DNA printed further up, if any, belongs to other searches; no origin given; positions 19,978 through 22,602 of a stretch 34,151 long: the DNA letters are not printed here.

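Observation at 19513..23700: Cdc48/p97-like double-ring AAA+ unfoldase in a bacterial, apparently diderm, context, flanked by an FKBP prolyl isomerase and an MFS transporter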

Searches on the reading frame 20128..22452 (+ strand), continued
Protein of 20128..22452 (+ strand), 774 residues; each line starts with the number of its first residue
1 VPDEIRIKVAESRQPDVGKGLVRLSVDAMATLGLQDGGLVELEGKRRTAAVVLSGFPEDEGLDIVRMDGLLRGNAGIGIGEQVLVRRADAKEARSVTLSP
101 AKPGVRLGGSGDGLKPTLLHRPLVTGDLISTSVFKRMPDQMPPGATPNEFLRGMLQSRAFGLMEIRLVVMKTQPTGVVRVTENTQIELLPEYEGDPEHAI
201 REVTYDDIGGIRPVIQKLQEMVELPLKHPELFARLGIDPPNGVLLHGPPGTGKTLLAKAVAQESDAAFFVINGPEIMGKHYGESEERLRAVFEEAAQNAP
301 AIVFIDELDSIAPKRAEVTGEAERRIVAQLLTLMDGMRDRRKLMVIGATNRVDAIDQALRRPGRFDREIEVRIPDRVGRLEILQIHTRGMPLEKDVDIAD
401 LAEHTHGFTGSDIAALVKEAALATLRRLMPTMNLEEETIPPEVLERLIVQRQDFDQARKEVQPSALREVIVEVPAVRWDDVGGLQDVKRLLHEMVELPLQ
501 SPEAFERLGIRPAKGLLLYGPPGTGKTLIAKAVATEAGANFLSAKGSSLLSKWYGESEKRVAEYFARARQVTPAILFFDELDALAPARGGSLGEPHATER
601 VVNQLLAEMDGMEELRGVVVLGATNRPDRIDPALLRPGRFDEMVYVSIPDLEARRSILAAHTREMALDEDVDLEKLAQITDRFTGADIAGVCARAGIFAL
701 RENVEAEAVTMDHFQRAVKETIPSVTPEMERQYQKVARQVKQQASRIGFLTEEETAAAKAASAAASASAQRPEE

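Call 9: find_encoding_contigs(protein=P0001, flank=10000, max_places=3)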
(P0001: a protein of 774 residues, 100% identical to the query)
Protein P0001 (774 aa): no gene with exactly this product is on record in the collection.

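Call 10: find_encoding_contigs(protein=P0103, flank=10000, max_places=5)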
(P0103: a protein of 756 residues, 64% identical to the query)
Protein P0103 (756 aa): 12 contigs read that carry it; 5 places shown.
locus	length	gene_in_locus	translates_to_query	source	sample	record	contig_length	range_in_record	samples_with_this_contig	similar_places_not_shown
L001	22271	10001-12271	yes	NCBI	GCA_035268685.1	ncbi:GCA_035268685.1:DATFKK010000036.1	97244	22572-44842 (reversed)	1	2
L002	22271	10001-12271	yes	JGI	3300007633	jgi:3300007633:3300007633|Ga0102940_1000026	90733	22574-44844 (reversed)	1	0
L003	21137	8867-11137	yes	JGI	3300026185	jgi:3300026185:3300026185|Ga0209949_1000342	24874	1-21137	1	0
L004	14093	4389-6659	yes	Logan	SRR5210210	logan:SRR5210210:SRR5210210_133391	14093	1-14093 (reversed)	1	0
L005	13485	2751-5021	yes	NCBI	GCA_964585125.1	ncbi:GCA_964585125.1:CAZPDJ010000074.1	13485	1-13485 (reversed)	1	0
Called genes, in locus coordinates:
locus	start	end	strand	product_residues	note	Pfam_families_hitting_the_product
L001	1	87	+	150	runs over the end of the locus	PF02085:Cytochrom_CIII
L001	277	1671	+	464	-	PF02321:OEP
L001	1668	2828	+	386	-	PF25917:BSH_RND (weak), PF25967:RND-MFP_C (faint), PF25989:YknX_C (weak)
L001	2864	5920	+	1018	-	PF00873:ACR_tran, PF02355:SecD_SecF_C (faint)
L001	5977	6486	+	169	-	-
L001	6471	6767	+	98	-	-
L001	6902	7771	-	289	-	-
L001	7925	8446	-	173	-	PF13302:Acetyltransf_3, PF00583:Acetyltransf_1, PF08445:FR47 (weak)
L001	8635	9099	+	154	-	-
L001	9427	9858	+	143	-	PF00254:FKBP_C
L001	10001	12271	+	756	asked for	PF02359:CDC48_N, PF02933:CDC48_2, PF07728:AAA_5 (faint), PF13191:AAA_16, PF00004:AAA, PF17862:AAA_lid_3, PF00004:AAA, PF17862:AAA_lid_3, +18 more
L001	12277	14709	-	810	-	-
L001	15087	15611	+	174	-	PF16694:Cytochrome_P460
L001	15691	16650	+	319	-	PF00127:Copper-bind, PF09990:DUF2231 (weak)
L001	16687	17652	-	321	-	PF00535:Glycos_transf_2, PF10111:Glyco_tranf_2_2, PF13641:Glyco_tranf_2_3, PF10111:Glyco_tranf_2_2 (weak)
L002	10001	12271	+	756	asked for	PF02359:CDC48_N, PF02933:CDC48_2, PF07728:AAA_5 (faint), PF13191:AAA_16, PF00004:AAA, PF17862:AAA_lid_3, PF00004:AAA, PF17862:AAA_lid_3, +18 more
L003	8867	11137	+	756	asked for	PF02359:CDC48_N, PF02933:CDC48_2, PF07728:AAA_5 (faint), PF13191:AAA_16, PF00004:AAA, PF17862:AAA_lid_3, PF00004:AAA, PF17862:AAA_lid_3, +18 more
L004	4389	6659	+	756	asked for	PF02359:CDC48_N, PF02933:CDC48_2, PF07728:AAA_5 (faint), PF13191:AAA_16, PF00004:AAA, PF17862:AAA_lid_3, PF00004:AAA, PF17862:AAA_lid_3, +18 more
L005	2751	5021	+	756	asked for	PF02359:CDC48_N, PF02933:CDC48_2, PF07728:AAA_5 (faint), PF13191:AAA_16, PF00004:AAA, PF17862:AAA_lid_3, PF00004:AAA, PF17862:AAA_lid_3, +18 more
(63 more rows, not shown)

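Call 11: find_encoding_contigs(protein=P0014, flank=6000, max_places=2)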
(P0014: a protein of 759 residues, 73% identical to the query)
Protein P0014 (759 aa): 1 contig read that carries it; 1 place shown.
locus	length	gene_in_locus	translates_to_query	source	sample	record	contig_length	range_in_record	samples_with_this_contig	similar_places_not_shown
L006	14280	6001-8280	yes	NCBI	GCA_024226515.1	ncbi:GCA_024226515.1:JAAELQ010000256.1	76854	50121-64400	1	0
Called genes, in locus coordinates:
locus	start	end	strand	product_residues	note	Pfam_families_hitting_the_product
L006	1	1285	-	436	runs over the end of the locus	PF01882:DUF58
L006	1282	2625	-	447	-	PF01078:Mg_chelatase (weak), PF20030:bpMoxR, PF00158:Sigma54_activat (faint), PF00004:AAA (weak), PF07726:AAA_3, PF07728:AAA_5, PF17863:AAA_lid_2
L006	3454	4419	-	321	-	-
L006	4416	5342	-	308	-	PF06790:UPF0259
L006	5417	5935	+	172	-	-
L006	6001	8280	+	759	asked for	PF02359:CDC48_N, PF02933:CDC48_2, PF05496:RuvB_N (weak), PF00004:AAA, PF13191:AAA_16 (weak), PF17862:AAA_lid_3, PF00004:AAA, PF17862:AAA_lid_3, +18 more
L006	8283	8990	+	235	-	PF01904:DUF72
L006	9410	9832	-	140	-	PF00583:Acetyltransf_1, PF13508:Acetyltransf_7 (weak)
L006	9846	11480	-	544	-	PF06762:LMF1, PF25179:LMF1_C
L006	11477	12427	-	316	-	PF05013:FGase (faint)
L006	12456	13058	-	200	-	-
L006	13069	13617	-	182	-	PF09721:Exosortase_EpsH (weak)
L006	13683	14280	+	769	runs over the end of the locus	PF00270:DEAD, PF00271:Helicase_C, PF08482:HrpB_C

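Call 12: find_encoding_contigs(protein=P0032, flank=6000, max_places=2)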
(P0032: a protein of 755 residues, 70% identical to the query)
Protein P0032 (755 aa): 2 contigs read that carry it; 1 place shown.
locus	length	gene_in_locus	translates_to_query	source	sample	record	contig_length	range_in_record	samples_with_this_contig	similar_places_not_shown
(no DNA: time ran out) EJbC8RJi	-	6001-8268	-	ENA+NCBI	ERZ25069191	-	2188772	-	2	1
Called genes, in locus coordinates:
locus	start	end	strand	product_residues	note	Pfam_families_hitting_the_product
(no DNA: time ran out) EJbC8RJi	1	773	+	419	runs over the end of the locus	PF09136:Glucodextran_B (faint), PF13519:VWA_2 (weak), PF00092:VWA (weak)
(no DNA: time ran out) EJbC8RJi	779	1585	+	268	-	PF01618:MotA_ExbB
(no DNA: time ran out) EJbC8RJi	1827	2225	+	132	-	PF02472:ExbD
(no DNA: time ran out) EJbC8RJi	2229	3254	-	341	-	-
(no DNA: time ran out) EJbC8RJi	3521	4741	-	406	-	-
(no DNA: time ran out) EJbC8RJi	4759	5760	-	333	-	PF13103:TonB_2 (weak)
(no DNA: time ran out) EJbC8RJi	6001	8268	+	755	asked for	PF02359:CDC48_N, PF02933:CDC48_2, PF05496:RuvB_N (weak), PF13191:AAA_16, PF00004:AAA, PF17862:AAA_lid_3, PF00004:AAA, PF17862:AAA_lid_3, +20 more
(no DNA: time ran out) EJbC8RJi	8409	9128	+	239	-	PF09837:DUF2064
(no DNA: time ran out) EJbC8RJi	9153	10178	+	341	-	PF00989:PAS, PF13188:PAS_8, PF13426:PAS_9, PF08447:PAS_3, PF01590:GAF, PF13185:GAF_2, PF13492:GAF_3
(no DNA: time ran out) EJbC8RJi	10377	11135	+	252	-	PF00158:Sigma54_activat, PF14532:Sigma54_activ_2 (weak), PF25601:AAA_lid_14, PF02954:HTH_8 (weak)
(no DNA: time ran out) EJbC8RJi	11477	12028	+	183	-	PF13628:DUF4142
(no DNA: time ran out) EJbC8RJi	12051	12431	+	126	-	PF13473:Cupredoxin_1 (weak)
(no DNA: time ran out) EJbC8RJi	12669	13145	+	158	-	PF04945:YHS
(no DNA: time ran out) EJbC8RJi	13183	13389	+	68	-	-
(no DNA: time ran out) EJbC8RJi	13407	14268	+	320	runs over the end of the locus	PF00174:Oxidored_molyb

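Call 13: find_encoding_contigs(protein=P0076, flank=6000, max_places=2)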
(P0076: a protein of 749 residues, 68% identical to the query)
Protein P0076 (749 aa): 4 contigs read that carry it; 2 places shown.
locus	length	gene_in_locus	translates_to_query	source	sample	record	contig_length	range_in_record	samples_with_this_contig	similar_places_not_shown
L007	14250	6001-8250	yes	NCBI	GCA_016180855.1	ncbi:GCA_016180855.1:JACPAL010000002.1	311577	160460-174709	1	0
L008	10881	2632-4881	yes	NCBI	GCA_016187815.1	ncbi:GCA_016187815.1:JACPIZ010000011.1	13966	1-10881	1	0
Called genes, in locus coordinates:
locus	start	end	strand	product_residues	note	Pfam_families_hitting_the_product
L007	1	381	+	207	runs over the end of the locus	PF01725:Ham1p_like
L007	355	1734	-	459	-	-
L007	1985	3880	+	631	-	PF00691:OmpA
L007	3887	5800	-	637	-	PF02771:Acyl-CoA_dh_N, PF02770:Acyl-CoA_dh_M, PF00441:Acyl-CoA_dh_1, PF21343:ACAD9-ACADV_C (weak)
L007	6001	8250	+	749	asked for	PF02359:CDC48_N, PF02933:CDC48_2, PF05496:RuvB_N (weak), PF13191:AAA_16 (weak), PF00004:AAA, PF17862:AAA_lid_3, PF00004:AAA, PF17862:AAA_lid_3, +24 more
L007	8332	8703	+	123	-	PF00072:Response_reg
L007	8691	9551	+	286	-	PF03537:Glyco_hydro_114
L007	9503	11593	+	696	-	-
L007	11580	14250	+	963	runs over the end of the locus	PF13174:TPR_6 (faint), PF13424:TPR_12 (faint), PF13428:TPR_14 (faint), PF13429:TPR_15 (faint), PF13431:TPR_17 (faint), PF13432:TPR_16 (faint), PF14559:TPR_19 (faint)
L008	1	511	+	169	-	PF00691:OmpA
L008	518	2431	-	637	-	PF02771:Acyl-CoA_dh_N, PF02770:Acyl-CoA_dh_M, PF00441:Acyl-CoA_dh_1, PF21343:ACAD9-ACADV_C (weak)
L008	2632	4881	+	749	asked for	PF02359:CDC48_N, PF02933:CDC48_2, PF05496:RuvB_N (weak), PF13191:AAA_16 (weak), PF00004:AAA, PF17862:AAA_lid_3, PF00004:AAA, PF17862:AAA_lid_3, +24 more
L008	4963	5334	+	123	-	PF00072:Response_reg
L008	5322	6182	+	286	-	PF03537:Glyco_hydro_114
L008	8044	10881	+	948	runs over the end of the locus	PF13424:TPR_12 (faint), PF13428:TPR_14 (faint), PF13429:TPR_15 (faint), PF14559:TPR_19 (faint)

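Call 14: find_encoding_contigs(protein=P0100, flank=6000, max_places=2)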
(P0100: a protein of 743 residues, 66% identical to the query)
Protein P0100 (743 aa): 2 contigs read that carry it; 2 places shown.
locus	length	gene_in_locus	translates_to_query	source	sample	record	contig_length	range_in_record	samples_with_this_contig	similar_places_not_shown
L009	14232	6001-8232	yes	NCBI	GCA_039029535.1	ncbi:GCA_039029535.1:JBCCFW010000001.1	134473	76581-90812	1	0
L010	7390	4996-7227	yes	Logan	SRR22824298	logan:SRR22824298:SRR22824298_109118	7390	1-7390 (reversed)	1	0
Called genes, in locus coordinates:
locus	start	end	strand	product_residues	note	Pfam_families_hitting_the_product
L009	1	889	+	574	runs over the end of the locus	PF13428:TPR_14 (faint), PF07719:TPR_2 (faint), PF14559:TPR_19 (faint), PF00515:TPR_1 (faint), PF13181:TPR_8 (faint), PF13414:TPR_11 (faint), PF13432:TPR_16 (weak)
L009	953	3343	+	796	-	PF13517:FG-GAP_3 (weak)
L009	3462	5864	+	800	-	PF13517:FG-GAP_3 (faint), PF01839:FG-GAP (faint)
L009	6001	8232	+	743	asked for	PF02359:CDC48_N, PF02933:CDC48_2, PF05496:RuvB_N (weak), PF13191:AAA_16, PF00004:AAA, PF17862:AAA_lid_3, PF00004:AAA, PF17862:AAA_lid_3, +21 more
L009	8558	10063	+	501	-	PF01391:Collagen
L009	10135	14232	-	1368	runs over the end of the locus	PF13360:PQQ_2 (faint), PF13517:FG-GAP_3 (faint)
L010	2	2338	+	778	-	?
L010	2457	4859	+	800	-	PF13517:FG-GAP_3 (faint), PF01839:FG-GAP (faint)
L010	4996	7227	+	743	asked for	PF02359:CDC48_N, PF02933:CDC48_2, PF05496:RuvB_N (weak), PF13191:AAA_16, PF00004:AAA, PF17862:AAA_lid_3, PF00004:AAA, PF17862:AAA_lid_3, +21 more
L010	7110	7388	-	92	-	?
